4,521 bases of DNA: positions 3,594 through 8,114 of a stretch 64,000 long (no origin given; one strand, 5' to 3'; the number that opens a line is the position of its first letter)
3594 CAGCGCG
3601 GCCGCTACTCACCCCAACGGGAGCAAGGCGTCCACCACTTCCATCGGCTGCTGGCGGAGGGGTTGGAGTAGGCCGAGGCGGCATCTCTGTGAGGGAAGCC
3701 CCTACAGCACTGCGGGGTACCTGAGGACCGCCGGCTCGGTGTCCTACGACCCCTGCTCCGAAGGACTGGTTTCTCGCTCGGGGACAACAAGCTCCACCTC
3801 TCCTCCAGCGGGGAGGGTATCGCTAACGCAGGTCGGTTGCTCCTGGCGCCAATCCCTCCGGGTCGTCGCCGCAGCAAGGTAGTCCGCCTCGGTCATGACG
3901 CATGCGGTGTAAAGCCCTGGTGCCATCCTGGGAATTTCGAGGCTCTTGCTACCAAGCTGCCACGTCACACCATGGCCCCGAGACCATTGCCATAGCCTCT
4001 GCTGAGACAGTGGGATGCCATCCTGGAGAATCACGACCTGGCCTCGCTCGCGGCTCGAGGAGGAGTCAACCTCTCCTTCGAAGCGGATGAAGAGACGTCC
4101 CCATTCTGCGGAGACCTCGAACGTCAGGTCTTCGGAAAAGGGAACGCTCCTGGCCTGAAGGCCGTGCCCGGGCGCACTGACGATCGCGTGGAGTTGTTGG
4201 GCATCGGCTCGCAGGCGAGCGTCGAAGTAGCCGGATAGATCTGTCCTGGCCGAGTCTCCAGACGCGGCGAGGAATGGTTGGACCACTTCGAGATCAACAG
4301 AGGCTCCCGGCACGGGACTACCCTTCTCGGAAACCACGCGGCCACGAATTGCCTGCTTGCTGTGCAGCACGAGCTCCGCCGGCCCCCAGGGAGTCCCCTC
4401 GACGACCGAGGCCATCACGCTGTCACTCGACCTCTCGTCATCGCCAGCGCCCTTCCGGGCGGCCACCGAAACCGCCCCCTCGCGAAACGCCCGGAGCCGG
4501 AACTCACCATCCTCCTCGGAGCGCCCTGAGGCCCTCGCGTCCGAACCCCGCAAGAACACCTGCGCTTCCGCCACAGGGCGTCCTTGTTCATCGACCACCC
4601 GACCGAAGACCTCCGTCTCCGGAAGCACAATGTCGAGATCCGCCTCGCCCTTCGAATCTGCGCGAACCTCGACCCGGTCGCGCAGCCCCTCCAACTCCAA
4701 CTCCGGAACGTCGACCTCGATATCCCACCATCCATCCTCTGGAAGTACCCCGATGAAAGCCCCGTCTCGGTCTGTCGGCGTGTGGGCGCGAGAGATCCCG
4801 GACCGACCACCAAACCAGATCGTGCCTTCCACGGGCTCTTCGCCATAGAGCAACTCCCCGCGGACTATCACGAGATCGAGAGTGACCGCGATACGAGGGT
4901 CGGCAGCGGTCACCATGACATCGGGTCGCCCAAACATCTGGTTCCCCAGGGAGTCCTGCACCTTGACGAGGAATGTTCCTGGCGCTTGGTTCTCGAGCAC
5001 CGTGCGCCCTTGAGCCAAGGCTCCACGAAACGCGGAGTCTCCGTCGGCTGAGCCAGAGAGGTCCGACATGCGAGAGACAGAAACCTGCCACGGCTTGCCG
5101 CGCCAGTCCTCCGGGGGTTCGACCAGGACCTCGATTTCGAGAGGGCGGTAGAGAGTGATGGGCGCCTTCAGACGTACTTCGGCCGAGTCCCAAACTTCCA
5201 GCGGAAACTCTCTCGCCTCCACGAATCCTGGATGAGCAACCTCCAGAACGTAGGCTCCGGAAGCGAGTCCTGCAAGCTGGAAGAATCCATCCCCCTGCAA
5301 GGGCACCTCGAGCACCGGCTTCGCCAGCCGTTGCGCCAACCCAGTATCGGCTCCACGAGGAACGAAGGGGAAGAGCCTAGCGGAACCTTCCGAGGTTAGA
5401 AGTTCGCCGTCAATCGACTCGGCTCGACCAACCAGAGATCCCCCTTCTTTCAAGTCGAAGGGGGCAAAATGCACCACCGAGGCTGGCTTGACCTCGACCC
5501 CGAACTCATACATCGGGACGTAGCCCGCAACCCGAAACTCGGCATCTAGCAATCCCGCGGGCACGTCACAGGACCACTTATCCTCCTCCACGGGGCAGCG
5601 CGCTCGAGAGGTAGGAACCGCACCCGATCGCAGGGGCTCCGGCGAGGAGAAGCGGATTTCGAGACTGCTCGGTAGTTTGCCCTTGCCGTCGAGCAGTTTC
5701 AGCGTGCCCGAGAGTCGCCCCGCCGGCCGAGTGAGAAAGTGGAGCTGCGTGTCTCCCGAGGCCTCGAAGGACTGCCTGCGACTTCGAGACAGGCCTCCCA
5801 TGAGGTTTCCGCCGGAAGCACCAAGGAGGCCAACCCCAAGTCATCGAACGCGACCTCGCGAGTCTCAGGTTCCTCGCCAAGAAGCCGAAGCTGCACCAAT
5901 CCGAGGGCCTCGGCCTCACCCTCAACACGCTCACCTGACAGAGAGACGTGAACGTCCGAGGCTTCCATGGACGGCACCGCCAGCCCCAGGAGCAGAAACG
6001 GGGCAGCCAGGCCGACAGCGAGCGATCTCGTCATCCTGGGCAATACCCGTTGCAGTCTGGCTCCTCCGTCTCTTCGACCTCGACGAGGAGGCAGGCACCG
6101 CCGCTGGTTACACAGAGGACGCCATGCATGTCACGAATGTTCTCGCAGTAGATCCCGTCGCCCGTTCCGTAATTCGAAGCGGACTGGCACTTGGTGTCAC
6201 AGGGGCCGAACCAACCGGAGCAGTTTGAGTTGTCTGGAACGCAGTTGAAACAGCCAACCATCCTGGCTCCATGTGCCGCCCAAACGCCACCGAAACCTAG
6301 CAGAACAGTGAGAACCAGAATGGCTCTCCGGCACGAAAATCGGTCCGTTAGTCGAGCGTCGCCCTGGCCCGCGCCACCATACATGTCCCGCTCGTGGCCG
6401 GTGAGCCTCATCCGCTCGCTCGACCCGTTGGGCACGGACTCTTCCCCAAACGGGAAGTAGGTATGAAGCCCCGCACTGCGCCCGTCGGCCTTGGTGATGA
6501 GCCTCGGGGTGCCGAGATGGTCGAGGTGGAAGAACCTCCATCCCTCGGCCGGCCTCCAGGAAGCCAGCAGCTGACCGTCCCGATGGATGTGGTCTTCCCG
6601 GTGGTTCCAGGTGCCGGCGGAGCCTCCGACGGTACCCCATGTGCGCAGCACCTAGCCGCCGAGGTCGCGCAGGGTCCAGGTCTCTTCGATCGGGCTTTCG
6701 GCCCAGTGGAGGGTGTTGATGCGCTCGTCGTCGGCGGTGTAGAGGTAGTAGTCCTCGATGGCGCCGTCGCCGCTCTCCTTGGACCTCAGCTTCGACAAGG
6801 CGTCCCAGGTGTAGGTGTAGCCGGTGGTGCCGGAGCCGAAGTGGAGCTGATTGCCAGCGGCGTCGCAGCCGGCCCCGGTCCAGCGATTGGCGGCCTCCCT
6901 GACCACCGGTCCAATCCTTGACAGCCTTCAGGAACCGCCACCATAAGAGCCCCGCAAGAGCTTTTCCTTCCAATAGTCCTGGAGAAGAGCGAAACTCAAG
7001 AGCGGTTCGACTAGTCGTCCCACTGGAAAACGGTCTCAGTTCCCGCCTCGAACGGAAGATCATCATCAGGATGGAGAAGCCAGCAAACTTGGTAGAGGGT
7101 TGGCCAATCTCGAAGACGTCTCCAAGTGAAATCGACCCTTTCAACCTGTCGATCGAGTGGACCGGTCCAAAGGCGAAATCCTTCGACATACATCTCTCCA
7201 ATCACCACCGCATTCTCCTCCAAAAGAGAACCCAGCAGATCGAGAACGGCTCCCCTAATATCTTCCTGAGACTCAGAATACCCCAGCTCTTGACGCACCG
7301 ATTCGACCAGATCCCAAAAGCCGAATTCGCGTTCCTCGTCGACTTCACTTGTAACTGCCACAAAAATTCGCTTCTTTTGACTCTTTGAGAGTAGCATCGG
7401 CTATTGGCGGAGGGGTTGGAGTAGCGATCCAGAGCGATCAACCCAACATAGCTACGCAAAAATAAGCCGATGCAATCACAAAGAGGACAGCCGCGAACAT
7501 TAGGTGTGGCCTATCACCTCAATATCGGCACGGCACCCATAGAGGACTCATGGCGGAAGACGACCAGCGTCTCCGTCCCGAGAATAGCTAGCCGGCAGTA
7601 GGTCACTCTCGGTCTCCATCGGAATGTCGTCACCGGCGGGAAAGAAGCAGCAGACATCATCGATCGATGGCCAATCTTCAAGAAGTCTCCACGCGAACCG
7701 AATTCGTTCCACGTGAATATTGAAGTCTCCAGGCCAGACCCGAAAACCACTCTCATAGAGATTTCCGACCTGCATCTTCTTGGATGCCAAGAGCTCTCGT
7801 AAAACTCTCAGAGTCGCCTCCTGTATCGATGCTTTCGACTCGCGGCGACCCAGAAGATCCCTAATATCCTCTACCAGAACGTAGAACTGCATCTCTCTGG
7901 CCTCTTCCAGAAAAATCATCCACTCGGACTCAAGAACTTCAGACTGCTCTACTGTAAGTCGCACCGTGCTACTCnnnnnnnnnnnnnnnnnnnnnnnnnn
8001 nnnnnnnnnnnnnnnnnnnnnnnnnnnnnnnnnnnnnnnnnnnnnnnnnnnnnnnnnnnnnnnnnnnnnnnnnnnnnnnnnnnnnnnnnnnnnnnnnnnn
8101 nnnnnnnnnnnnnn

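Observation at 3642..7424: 30-bp direct repeat derived from the 3' end of the Rieske oxygenase gene brackets the orphan-Rhs/Cys-rich/secreted-protein module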

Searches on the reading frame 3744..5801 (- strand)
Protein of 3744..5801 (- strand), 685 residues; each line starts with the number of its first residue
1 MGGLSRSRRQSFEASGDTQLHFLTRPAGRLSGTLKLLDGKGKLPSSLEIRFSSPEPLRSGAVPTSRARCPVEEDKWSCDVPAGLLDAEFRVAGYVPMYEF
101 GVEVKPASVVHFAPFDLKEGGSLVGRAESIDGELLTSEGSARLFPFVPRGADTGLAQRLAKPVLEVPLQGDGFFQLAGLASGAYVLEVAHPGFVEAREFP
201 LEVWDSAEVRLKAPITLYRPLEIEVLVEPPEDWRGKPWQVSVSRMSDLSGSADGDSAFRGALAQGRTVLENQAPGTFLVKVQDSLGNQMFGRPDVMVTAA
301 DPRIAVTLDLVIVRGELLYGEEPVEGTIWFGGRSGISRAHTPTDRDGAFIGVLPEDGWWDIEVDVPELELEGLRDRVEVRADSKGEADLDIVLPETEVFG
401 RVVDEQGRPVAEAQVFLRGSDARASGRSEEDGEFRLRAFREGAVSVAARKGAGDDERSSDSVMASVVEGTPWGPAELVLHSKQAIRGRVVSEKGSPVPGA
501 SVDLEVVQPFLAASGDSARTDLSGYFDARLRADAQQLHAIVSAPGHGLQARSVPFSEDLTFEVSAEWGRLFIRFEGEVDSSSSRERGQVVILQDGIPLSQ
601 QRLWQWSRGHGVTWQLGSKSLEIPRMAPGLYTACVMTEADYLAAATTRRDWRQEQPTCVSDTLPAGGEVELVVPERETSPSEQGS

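Call 7: search_protein_families(library=pfam, proteins=[window:3744-5801:-], max_evalue=0.01)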
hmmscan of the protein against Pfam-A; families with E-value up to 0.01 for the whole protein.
window:3744-5801:- (685 aa): 9 families
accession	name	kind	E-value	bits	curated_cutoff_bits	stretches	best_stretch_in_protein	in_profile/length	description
PF13620.12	CarboxypepD_reg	-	2.3e-25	89.2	32.3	2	398-452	2-58/82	Carboxypeptidase regulatory-like domain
PF13715.12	CarbopepD_reg_2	-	1.2e-08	35.3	32.2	0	399-445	2-47/88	CarboxypepD_reg-like domain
PF09430.16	EMC7_beta-sandw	-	4.6e-05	24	26.6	0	164-194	21-51/122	ER membrane protein complex subunit 7, beta-sandwich domain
PF02369.22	Big_1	-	7.8e-05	23.1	34.9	0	484-540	20-76/93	Bacterial Ig-like domain (group 1)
PF24107.1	DUF7382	-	9.1e-05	22.7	27.4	0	395-426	19-50/65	Domain of unknown function (DUF7382)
PF15976.11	CooC_C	-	0.0011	19.4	29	0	397-438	18-55/93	CS1-pili formation C-terminal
PF10670.15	DUF4198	-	0.0025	18.4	34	0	480-531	144-196/209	Domain of unknown function (DUF4198)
PF25020.1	TTR_TEN1-4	-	0.0029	17.9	27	0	484-505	8-29/86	Teneurin TTR-like domain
PF00775.27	Dioxygenase_C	-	0.0094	15.9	27.3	0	398-424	32-58/182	Dioxygenase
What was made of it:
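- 3744..6043 (-): Large secreted CarboxypepD_reg-domain protein gene, probably frameshifted near 5800. The ORFs 5699-6043 and 3744-5801 overlap in different frames. Pfam PF13620 (call 7).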

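Call 53: find_homologous_proteins(query=window:3744-5801:-, max_evalue=1e-10)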
Query window:3744-5801:- (685 aa): 45 proteins with E <= 1e-10 among 8000 candidates.
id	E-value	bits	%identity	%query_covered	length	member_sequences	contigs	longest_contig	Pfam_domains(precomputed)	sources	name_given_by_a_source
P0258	0.0e+0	1366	100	90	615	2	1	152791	PF13715.13,PF13620.13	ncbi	ncbi:MAG: carboxypeptidase-like regulatory domain-containing protein [Acidobacteriota bacterium]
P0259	5.3e-145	503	41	96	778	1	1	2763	PF13715.13,PF13620.13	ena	-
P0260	3.2e-134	467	40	95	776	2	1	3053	PF13620.13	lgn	-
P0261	7.1e-122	426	40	97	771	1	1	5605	PF10670.16,PF13620.13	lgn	-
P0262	1.0e-121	426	39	95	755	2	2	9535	PF10670.16,PF13620.13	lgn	-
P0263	5.6e-110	387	35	95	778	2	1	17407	PF13715.13,PF13620.13,PF09430.17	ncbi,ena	-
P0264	3.5e-104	368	36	96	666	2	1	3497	PF10670.16,PF13715.13,PF13620.13,PF22904.4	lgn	-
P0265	1.1e-98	350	35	92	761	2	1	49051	PF13715.13,PF13620.13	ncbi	ncbi:MAG TPA: carboxypeptidase-like regulatory domain-containing protein [Thermoanaerobaculia bacter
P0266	9.4e-98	347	35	91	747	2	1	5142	PF13715.13,PF13620.13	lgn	-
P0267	1.6e-94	336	37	89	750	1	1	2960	PF13715.13,PF13620.13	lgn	-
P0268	1.1e-93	333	36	92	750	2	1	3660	PF13715.13,PF13620.13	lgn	-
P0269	5.4e-92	328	35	94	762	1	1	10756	PF13620.13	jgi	jgi:hypothetical protein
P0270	7.1e-91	324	34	89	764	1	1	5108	PF13715.13,PF13620.13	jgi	jgi:hypothetical protein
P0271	3.6e-90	322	35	96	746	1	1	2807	PF10670.16,PF13715.13,PF02369.23,PF20598.5,PF13620.13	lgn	-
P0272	6.7e-90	321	34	90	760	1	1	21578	PF13715.13,PF13620.13,PF09430.17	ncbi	-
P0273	1.6e-88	316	33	91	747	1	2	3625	PF13715.13,PF13620.13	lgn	-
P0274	9.9e-86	307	33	98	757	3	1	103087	PF13715.13,PF13620.13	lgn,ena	-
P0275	1.7e-84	303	32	98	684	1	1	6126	PF13715.13,PF13620.13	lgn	-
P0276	3.0e-83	299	33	96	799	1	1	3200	PF13715.13,PF13620.13,PF22904.4,PF17210.10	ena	-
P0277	7.7e-82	294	33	92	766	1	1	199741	PF13715.13,PF13620.13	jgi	jgi:hypothetical protein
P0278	8.1e-78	281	33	95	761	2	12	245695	PF13620.13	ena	-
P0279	9.4e-74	267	38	56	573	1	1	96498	PF13620.13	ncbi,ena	-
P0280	5.0e-71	258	32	95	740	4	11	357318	PF13620.13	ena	-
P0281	9.4e-65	238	32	89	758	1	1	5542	PF10670.16,PF13715.13,PF13620.13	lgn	-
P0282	1.8e-64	237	32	89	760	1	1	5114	PF10670.16,PF13715.13,PF13620.13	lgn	-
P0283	3.0e-63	233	32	90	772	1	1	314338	PF13620.13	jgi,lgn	-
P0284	4.6e-62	229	30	96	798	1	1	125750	PF10670.16,PF13715.13,PF13620.13,PF22904.4,PF17210.10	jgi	jgi:hypothetical protein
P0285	1.6e-61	227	31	92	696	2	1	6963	PF13715.13,PF14686.13,PF17802.8,PF13620.13,PF09430.17,PF22904.4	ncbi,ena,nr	ncbi:MAG TPA: carboxypeptidase-like regulatory domain-containing protein [Thermoanaerobaculia bacter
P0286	1.3e-58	217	29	97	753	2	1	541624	PF10670.16,PF13715.13,PF13620.13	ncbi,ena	-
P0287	1.8e-57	214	30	90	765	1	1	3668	PF13715.13,PF14686.13,PF13620.13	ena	-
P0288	3.4e-52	196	29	91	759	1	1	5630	PF13715.13,PF13620.13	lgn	-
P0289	7.4e-52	195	30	93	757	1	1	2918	PF13715.13,PF13620.13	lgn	-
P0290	3.1e-49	186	30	94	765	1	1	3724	PF13620.13,PF22904.4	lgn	-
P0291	2.9e-48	183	30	95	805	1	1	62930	PF13715.13,PF13620.13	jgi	-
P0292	2.6e-47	180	28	92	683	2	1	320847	PF13715.13,PF13620.13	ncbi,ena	-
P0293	8.1e-47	178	30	95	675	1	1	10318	PF13620.13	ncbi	-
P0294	1.2e-43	168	28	96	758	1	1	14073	PF13715.13,PF13620.13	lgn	-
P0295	6.4e-39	152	30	76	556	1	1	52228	PF13715.13,PF13620.13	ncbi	-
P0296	8.1e-34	135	30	55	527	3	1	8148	PF10670.16,PF13715.13,PF13620.13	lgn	-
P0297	8.8e-34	135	27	97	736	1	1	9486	PF10670.16,PF13715.13,PF14686.13,PF13620.13,PF22904.4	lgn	-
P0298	8.8e-34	135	28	87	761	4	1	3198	PF10670.16,PF13715.13,PF14686.13,PF13620.13,PF22904.4,PF17210.10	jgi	jgi:hypothetical protein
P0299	5.6e-14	70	28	52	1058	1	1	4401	PF17789.8,PF07210.19,PF17802.8,PF23193.2,PF00775.28,PF13620.13,PF17210.10,PF24107.2,PF10670.16,PF13715.13,PF25020.2,PF02369.23,PF11974.15,PF14686.13,PF24025.2,PF20598.5,PF15976.12,PF09430.17,PF22904.4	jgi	jgi:uncharacterized GH25 family protein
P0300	1.5e-12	65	31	29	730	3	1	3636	PF10670.16,PF13715.13,PF25020.2,PF02369.23,PF07210.19,PF15976.12,PF00775.28,PF13620.13,PF22904.4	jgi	jgi:hypothetical protein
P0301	2.2e-11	61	35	16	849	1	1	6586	PF10670.16,PF13715.13,PF25020.2,PF02369.23,PF07210.19,PF15976.12,PF17802.8,PF00775.28,PF13620.13,PF09430.17,PF22904.4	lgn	-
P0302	8.6e-11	59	26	62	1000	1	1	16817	PF07210.19,PF17802.8,PF00775.28,PF13620.13,PF17210.10,PF24107.2,PF10670.16,PF13715.13,PF25020.2,PF02369.23,PF14686.13,PF15976.12,PF09430.17,PF22904.4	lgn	-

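Call 54: find_encoding_contigs(protein=P0263, flank=8000, max_places=2)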
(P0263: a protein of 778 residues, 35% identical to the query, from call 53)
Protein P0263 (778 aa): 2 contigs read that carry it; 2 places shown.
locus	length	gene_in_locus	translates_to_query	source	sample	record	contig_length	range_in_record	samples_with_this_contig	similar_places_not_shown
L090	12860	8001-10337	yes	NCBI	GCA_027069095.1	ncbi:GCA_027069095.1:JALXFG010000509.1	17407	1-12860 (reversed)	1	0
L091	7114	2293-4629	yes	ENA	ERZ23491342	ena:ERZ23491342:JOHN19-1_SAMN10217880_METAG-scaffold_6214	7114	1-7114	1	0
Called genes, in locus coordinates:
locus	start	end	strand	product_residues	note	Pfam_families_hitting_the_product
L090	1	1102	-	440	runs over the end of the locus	PF01244:Peptidase_M19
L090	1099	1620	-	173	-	PF01613:Flavin_Reduct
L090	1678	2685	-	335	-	PF00291:PALP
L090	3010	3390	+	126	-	-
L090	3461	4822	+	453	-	PF13424:TPR_12 (weak)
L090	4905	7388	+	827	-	-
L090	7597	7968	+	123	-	-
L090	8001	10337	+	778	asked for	PF09430:EMC7_beta-sandw (faint), PF13715:CarbopepD_reg_2 (faint), PF13620:CarboxypepD_reg (weak)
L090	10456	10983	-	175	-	PF13801:Metal_resist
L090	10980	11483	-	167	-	-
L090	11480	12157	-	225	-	PF07638:Sigma70_ECF (faint), PF04542:Sigma70_r2, PF08281:Sigma70_r4_2, PF04545:Sigma70_r4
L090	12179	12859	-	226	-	?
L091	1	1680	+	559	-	?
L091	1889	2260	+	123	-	-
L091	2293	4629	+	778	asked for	PF09430:EMC7_beta-sandw (faint), PF13715:CarbopepD_reg_2 (faint), PF13620:CarboxypepD_reg (weak)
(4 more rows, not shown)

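Call 55: find_encoding_contigs(protein=P0262, flank=8000, max_places=2)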
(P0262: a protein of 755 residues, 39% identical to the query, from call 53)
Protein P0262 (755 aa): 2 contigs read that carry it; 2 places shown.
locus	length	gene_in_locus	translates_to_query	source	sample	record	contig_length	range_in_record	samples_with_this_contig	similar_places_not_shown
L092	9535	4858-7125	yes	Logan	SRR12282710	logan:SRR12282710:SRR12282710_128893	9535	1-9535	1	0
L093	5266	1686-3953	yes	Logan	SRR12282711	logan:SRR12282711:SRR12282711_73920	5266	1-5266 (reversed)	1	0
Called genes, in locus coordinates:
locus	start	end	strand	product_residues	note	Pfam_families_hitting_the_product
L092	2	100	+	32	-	?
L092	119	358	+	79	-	-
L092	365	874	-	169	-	-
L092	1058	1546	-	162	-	-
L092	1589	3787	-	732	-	PF00067:p450, PF20181:DUF6544, PF21900:DUF6920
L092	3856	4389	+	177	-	PF04307:YdjM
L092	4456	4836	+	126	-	-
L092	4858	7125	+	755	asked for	PF10670:DUF4198 (faint), PF13620:CarboxypepD_reg (weak)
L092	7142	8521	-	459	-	PF00144:Beta-lactamase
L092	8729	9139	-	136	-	PF01850:PIN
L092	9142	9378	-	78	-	-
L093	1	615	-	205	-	?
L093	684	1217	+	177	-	PF04307:YdjM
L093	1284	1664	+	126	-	-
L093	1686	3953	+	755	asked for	PF10670:DUF4198 (faint), PF13620:CarboxypepD_reg (weak)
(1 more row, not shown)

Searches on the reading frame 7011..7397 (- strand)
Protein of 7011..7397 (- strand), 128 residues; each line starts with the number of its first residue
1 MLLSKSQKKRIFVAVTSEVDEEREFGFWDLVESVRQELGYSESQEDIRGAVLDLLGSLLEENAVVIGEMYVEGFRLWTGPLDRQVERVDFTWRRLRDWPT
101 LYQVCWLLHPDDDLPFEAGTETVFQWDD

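Call 7: search_protein_families(library=pfam, proteins=[window:7011-7397:-], max_evalue=0.01)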
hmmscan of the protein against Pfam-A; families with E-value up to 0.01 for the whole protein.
window:7011-7397:- (128 aa): 0 families

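Call 30: find_homologous_proteins(query=window:7011-7397:-, max_evalue=0.001)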
Query window:7011-7397:- (128 aa): 1 proteins with E <= 0.001 among 5 candidates.
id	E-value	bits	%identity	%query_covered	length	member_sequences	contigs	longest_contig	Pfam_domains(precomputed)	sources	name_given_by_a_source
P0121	5.3e-72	258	99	91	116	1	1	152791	-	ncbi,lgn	ncbi:MAG: hypothetical protein AAF604_03360 [Acidobacteriota bacterium]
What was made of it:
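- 7011..7397 (-): imm2: orphan immunity-type gene, paralogue of imm1, AT-rich. It has no toxin gene and no Shine-Dalgarno sequence upstream. The only database hit is itself (call 30).
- Checked: NCBI calls a 116-aa product that would start at about 7361 (call 30).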

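Call 39: find_encoding_contigs(protein=P0121, flank=10000, max_places=10)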
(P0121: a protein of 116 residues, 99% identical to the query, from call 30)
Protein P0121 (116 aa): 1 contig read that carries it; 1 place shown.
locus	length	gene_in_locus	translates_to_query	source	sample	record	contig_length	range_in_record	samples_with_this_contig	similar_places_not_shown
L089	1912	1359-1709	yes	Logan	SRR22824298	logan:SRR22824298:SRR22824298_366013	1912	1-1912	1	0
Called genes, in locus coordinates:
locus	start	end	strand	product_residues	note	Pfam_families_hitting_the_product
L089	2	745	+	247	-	?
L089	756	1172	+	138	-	-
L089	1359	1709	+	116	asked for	-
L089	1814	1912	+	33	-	?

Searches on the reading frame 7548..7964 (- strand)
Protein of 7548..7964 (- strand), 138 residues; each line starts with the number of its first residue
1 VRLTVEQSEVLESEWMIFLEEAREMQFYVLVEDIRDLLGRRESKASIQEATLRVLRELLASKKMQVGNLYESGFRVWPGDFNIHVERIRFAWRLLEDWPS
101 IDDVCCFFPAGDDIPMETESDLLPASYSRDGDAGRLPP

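Call 7: search_protein_families(library=pfam, proteins=[window:7548-7964:-], max_evalue=0.01)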
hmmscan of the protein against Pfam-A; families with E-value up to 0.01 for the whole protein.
window:7548-7964:- (138 aa): 0 families

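Call 42: find_encoding_contigs(protein=window:7551-7964:-, flank=10000, max_places=10)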
Protein seq(138 aa) (138 aa): 1 contig read that carries it; 1 place shown.
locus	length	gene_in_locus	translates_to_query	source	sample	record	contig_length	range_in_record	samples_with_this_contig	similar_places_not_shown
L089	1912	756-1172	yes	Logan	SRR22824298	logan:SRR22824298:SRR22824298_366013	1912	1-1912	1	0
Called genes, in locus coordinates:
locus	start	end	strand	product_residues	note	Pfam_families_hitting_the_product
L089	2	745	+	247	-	?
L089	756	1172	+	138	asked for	-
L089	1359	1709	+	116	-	-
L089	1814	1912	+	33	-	?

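Call 51: search_protein_representatives(alignment_id=A1)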
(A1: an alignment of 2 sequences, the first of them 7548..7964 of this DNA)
Query: 2 sequences, 138 profile positions. Proteins with E-value up to 0.001 (for the whole library): 137; up to 1e-10: 4; up to 1e-30: 2. The best 137 are listed.
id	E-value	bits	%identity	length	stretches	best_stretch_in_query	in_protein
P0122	1.7e-74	264.6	-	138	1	1-138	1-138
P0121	1.4e-59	216.3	-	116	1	14-131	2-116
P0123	1.3e-17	80.5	-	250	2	21-110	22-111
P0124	5.5e-14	68.7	-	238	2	32-110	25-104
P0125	2.0e-10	57.2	-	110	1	22-110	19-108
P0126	3.2e-10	56.5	-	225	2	9-109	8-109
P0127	1.5e-09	54.4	-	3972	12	83-122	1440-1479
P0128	2.7e-09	53.5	-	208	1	22-109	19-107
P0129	9.6e-09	51.7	-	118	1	10-108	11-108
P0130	1.2e-08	51.4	-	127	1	25-112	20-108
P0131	1.4e-08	51.2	-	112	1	28-111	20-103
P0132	1.5e-08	51.1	-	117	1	27-107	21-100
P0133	1.6e-08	51.0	-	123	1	37-108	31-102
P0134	1.9e-08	50.7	-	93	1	43-110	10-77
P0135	5.2e-08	49.3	-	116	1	21-109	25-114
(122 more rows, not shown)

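Call 52: search_protein_families(library=pfam, proteins=[P0123, P0124, P0125, P0126, P0128, P0129, P0130, P0131, P0132, P0135], max_evalue=0.01)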
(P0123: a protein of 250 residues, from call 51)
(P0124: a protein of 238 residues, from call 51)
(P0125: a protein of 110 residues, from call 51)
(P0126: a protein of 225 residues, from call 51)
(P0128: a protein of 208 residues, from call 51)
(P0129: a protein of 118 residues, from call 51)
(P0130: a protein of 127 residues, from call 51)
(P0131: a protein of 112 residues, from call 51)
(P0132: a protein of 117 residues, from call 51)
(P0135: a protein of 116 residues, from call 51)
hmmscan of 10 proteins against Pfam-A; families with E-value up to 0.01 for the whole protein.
P0123 (250 aa): 0 families

P0124 (238 aa): 0 families

P0125 (110 aa): 0 families

P0126 (225 aa): 0 families

P0128 (208 aa): 0 families

P0129 (118 aa): 0 families

P0130 (127 aa): 0 families

P0131 (112 aa): 0 families

P0132 (117 aa): 0 families

P0135 (116 aa): 0 families
